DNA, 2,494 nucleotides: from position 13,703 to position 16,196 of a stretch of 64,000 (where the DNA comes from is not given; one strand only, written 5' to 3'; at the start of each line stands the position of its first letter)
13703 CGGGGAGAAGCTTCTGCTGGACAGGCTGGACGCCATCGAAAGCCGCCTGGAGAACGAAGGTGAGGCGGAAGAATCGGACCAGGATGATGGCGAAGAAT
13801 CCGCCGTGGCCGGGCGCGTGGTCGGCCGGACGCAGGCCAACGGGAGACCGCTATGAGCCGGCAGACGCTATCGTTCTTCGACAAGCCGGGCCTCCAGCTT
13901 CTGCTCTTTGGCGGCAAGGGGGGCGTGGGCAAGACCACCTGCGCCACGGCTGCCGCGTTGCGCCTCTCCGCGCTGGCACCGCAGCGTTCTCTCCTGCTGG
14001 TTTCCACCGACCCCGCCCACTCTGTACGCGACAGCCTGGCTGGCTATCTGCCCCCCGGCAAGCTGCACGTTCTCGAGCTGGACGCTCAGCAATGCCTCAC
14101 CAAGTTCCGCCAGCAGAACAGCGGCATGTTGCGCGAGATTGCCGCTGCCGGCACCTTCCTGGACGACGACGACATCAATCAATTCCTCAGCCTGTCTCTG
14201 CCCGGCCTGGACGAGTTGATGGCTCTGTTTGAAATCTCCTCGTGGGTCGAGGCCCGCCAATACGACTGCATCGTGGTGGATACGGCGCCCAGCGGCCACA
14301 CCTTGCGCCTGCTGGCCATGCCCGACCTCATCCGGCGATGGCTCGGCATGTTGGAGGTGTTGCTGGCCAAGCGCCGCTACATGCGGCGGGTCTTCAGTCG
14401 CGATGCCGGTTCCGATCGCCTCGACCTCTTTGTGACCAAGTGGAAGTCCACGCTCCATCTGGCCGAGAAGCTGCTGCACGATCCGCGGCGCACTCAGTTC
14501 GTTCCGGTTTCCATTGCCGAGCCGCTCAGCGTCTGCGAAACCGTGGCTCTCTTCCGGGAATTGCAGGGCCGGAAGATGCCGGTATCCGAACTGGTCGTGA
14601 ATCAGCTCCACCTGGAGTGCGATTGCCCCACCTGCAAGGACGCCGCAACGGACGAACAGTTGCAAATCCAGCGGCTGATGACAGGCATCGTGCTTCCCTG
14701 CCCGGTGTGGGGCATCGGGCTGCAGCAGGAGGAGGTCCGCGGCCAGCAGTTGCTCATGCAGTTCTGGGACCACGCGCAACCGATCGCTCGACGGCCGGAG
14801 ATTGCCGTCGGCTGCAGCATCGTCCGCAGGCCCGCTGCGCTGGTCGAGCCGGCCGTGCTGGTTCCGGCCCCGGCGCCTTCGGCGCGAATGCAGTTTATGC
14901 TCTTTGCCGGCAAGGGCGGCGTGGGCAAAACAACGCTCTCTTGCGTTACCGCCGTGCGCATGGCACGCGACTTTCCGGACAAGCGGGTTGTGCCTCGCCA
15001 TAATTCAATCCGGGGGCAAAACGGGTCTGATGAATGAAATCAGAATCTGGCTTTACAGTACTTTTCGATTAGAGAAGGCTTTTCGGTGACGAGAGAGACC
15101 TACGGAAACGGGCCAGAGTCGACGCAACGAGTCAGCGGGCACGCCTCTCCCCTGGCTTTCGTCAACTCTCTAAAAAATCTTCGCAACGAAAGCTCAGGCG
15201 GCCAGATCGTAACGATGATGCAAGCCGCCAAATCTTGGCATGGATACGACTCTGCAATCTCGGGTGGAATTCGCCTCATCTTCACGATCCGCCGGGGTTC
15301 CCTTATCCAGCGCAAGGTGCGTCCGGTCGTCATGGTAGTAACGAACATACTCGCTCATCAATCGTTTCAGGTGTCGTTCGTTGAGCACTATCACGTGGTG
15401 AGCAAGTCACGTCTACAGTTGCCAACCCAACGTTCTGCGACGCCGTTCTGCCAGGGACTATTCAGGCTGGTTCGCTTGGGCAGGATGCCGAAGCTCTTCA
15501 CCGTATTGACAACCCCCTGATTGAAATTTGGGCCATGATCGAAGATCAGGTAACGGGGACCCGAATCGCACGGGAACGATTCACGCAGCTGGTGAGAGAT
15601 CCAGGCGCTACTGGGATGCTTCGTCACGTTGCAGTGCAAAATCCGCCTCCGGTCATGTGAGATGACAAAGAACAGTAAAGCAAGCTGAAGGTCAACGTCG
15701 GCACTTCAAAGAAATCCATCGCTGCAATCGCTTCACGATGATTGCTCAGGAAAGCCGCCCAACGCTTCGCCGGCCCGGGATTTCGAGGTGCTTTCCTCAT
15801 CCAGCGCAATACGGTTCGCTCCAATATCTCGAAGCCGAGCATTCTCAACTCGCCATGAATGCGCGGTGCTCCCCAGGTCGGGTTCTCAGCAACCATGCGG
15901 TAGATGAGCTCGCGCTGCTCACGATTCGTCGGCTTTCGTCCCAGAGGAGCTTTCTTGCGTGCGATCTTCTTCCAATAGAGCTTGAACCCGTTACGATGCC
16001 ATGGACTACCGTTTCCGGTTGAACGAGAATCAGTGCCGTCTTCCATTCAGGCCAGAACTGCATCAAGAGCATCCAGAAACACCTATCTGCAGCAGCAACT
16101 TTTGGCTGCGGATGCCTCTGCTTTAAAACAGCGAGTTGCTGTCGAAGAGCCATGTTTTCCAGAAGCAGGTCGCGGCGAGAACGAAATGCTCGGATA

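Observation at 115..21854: Integrase-free cargo array punctuated by four tRNA-Pro att arms that all start at the same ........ boundary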

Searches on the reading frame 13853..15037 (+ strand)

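Call 79: search_protein_families(library=pfam, proteins=[window:13853-15037:+], max_evalue=0.01)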
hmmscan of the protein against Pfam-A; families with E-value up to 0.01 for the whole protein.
window:13853-15037:+ (394 aa): 13 families
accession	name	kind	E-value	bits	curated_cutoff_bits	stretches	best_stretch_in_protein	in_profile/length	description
PF02374.21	ArsA_ATPase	-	2.9e-62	211.1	24.3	2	15-304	2-299/305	Anion-transporting ATPase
PF01656.29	CbiA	-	1.5e-08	35.1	25.4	1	349-379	2-30/125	CobQ/CobB/MinD/ParA nucleotide binding domain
PF13614.12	AAA_31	-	1.9e-08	34.9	27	1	21-155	9-136/177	AAA domain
PF10609.15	ParA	-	1.7e-07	31.4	27.1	0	17-41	7-31/246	NUBPL iron-transfer P-loop NTPase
PF13481.12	AAA_25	-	1.3e-06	28.7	27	1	345-380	32-69/195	AAA domain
PF00931.28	NB-ARC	-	9.6e-05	22.2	23.5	0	345-363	17-35/248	NB-ARC domain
PF25199.1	nSTAND_NTPase5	-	0.00014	22.1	34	0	336-385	33-79/145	Novel STAND NTPase 5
PF00448.28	SRP54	-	0.0018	18.4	22.7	0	16-53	3-38/196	SRP54-type protein, GTPase domain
PF00004.35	AAA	-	0.0031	18.4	21.2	0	17-39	1-23/131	ATPase family associated with various cellular activities (AAA)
PF00142.24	Fer4_NifH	-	0.0035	17.3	25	0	19-73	5-58/271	4Fe-4S iron sulfur cluster binding proteins, NifH/frxC family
PF20720.3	nSTAND3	-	0.0043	17.2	27.2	0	347-373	18-44/155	Novel STAND NTPase 3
PF02562.22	PhoH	-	0.0048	16.8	27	0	347-380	20-53/205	PhoH-like protein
PF05496.18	RuvB_N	-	0.0077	16.5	27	0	344-372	31-59/159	Holliday junction DNA helicase RuvB P-loop domain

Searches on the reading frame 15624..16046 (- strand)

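Call 79: search_protein_families(library=pfam, proteins=[window:15624-16046:-], max_evalue=0.01)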
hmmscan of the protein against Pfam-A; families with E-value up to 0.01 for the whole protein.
window:15624-16046:- (140 aa): 2 families
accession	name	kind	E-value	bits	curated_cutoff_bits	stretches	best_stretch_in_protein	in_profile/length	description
PF13276.12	HTH_21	-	2.4e-06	28.1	28.1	1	43-85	5-49/60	HTH-like domain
PF13565.12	HTH_32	-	0.00011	23.1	33.7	1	30-82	19-72/73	Homeodomain-like domain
